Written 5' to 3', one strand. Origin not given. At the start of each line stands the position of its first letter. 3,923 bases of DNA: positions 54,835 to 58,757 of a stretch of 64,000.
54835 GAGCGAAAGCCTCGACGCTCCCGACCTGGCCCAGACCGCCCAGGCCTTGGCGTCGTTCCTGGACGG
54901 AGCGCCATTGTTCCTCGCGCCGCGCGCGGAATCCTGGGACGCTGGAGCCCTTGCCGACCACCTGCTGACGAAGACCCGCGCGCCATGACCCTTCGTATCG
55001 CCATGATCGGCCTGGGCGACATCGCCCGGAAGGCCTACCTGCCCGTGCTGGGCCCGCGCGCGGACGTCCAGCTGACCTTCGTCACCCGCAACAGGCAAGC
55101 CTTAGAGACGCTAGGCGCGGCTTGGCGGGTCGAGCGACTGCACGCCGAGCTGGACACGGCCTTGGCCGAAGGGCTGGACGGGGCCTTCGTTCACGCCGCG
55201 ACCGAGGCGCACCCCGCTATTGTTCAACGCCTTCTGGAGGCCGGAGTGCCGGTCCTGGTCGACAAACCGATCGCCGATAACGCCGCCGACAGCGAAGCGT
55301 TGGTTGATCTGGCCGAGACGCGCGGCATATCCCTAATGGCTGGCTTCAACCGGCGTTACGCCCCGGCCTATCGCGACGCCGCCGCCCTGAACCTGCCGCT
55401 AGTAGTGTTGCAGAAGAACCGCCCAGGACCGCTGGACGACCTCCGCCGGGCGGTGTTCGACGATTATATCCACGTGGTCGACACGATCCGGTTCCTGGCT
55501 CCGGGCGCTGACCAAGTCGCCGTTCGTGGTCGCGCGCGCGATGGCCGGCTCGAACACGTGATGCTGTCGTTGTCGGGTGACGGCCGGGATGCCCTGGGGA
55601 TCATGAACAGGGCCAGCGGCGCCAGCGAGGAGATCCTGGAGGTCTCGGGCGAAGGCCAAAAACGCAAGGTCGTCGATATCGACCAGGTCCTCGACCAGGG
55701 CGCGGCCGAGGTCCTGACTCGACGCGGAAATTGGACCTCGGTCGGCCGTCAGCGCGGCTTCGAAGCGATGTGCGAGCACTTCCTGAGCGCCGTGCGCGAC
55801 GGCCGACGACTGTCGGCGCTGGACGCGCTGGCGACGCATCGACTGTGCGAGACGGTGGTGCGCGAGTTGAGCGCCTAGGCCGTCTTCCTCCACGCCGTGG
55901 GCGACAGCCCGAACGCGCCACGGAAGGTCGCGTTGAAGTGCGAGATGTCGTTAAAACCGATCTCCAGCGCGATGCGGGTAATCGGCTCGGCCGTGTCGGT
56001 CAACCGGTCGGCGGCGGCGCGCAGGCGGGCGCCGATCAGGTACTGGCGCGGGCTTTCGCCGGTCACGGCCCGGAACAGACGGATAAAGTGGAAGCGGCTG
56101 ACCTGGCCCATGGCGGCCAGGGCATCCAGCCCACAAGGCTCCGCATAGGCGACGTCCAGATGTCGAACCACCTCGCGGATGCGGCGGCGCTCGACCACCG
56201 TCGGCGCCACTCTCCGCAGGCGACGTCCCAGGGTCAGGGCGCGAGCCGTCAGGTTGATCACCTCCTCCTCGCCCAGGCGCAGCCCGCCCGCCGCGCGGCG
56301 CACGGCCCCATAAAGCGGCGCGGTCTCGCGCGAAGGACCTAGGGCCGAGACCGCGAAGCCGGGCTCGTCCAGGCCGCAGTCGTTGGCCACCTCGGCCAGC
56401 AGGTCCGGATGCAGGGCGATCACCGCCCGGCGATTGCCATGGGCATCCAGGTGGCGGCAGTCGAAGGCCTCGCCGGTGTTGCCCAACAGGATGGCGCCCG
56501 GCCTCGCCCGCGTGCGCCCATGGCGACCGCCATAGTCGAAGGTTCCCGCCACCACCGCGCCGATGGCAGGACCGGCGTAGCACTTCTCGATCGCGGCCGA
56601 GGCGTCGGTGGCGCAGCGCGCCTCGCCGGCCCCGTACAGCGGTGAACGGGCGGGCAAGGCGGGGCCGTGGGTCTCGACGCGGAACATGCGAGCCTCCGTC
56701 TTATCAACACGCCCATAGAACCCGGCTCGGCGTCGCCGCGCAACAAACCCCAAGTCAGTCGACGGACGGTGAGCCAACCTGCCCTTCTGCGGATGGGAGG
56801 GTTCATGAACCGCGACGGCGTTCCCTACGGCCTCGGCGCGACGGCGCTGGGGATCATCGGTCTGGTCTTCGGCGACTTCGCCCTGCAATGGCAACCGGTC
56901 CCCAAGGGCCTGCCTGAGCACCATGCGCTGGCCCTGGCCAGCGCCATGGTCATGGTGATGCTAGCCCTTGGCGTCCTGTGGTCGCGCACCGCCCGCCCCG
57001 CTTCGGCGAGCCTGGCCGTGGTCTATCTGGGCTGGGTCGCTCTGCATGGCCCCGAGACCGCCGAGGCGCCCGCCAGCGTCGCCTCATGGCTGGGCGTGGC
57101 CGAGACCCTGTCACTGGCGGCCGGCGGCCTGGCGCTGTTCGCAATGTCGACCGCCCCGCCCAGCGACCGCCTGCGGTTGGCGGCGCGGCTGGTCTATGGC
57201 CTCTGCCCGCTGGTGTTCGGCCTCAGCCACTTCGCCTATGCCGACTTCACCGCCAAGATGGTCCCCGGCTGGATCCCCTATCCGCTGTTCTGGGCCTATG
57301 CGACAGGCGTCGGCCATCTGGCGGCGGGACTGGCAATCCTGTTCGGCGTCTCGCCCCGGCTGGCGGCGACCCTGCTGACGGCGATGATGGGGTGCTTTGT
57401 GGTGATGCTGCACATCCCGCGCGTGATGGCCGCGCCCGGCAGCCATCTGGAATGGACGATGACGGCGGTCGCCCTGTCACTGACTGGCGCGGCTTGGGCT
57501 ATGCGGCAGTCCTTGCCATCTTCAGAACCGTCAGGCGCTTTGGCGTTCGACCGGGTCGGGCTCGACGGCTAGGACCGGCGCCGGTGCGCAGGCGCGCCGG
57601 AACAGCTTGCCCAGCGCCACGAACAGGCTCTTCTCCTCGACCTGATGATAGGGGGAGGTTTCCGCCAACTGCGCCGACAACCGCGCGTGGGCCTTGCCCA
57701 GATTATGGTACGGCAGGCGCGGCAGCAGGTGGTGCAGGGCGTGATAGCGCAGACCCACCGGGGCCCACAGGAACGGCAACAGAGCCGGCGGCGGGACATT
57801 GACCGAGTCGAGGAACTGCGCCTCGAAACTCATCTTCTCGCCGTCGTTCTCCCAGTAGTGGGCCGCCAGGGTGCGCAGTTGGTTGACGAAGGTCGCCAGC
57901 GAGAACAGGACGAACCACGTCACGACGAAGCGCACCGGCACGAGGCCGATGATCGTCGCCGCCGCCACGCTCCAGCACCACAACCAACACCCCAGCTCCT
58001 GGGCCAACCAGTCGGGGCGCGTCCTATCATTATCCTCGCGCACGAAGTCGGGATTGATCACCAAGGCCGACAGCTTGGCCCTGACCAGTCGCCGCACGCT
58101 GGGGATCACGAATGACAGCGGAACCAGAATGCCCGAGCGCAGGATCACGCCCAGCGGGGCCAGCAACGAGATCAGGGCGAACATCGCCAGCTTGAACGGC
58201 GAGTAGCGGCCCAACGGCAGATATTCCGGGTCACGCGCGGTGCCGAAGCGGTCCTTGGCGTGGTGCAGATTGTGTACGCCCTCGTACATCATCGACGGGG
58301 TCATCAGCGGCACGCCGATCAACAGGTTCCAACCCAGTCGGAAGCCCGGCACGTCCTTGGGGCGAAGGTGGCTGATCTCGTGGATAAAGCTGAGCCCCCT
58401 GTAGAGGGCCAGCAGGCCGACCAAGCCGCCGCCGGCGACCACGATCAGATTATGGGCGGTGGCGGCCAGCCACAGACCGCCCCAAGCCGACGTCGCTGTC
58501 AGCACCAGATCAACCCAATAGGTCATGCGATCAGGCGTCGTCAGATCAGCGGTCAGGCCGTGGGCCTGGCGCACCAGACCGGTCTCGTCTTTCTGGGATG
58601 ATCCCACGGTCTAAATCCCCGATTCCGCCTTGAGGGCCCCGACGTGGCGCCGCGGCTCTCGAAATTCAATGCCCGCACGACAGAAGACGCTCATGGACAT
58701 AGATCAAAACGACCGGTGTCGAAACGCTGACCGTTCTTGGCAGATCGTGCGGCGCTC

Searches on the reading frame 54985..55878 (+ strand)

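Call 5: search_protein_families(library=pfam, proteins=[window:54985-55878:+])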
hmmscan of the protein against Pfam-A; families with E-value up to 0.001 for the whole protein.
window:54985-55878:+ (297 aa): 2 families
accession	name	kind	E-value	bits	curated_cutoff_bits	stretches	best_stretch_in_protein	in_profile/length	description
PF01408.29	GFO_IDH_MocA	-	1.7e-15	58.2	24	1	3-121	1-120/120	Oxidoreductase family, NAD-binding Rossmann fold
PF21378.2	YceM-like_C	-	3.2e-08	34.3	27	1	142-234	18-114/120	YceM-like, C-terminal domain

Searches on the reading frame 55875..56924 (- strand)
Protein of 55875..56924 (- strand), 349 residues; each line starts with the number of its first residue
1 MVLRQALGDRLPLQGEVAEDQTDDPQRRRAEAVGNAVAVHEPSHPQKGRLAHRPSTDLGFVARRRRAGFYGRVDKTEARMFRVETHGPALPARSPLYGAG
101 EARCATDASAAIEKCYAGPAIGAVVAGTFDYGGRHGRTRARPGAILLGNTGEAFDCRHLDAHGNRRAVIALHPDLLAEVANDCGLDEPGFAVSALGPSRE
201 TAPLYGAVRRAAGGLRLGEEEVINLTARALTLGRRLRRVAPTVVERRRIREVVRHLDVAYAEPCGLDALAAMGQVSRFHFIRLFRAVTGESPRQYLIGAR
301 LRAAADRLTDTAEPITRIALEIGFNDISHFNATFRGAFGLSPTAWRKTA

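Call 5: search_protein_families(library=pfam, proteins=[window:55875-56924:-])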
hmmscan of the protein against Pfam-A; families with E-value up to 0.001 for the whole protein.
window:55875-56924:- (349 aa): 3 families
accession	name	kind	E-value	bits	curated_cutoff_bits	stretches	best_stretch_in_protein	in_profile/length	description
PF12833.13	HTH_18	-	7.8e-22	77.8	33.6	1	269-347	1-79/80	Helix-turn-helix domain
PF00165.29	HTH_AraC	-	4.1e-16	59.1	26.6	2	311-347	7-42/42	Bacterial regulatory helix-turn-helix proteins, AraC family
PF02311.25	AraC_binding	-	0.00019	21.6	21.1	1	120-215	25-116/135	AraC-like ligand binding domain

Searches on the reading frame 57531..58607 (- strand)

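Call 5: search_protein_families(library=pfam, proteins=[window:57531-58607:-])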
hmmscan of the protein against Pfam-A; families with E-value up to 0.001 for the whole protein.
window:57531-58607:- (358 aa): 1 family
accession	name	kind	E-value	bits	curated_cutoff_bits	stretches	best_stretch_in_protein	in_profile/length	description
PF00487.30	FA_desaturase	-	2e-25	90.5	29.7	1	60-321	9-250/253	Fatty acid desaturase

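Call 16: search_protein_families(library=ncbifam, proteins=[window:57531-58607:-], max_evalue=0.00001)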
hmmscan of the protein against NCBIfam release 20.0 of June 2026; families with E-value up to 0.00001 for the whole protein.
window:57531-58607:- (358 aa): 1 family
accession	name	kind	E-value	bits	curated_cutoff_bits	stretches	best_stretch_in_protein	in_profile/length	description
NF041365.1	GntB_guanitoxin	equivalog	2.7e-06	27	380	1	203-312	172-280/308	guanitoxin biosynthesis L-arginine gamma (S) hydroxylase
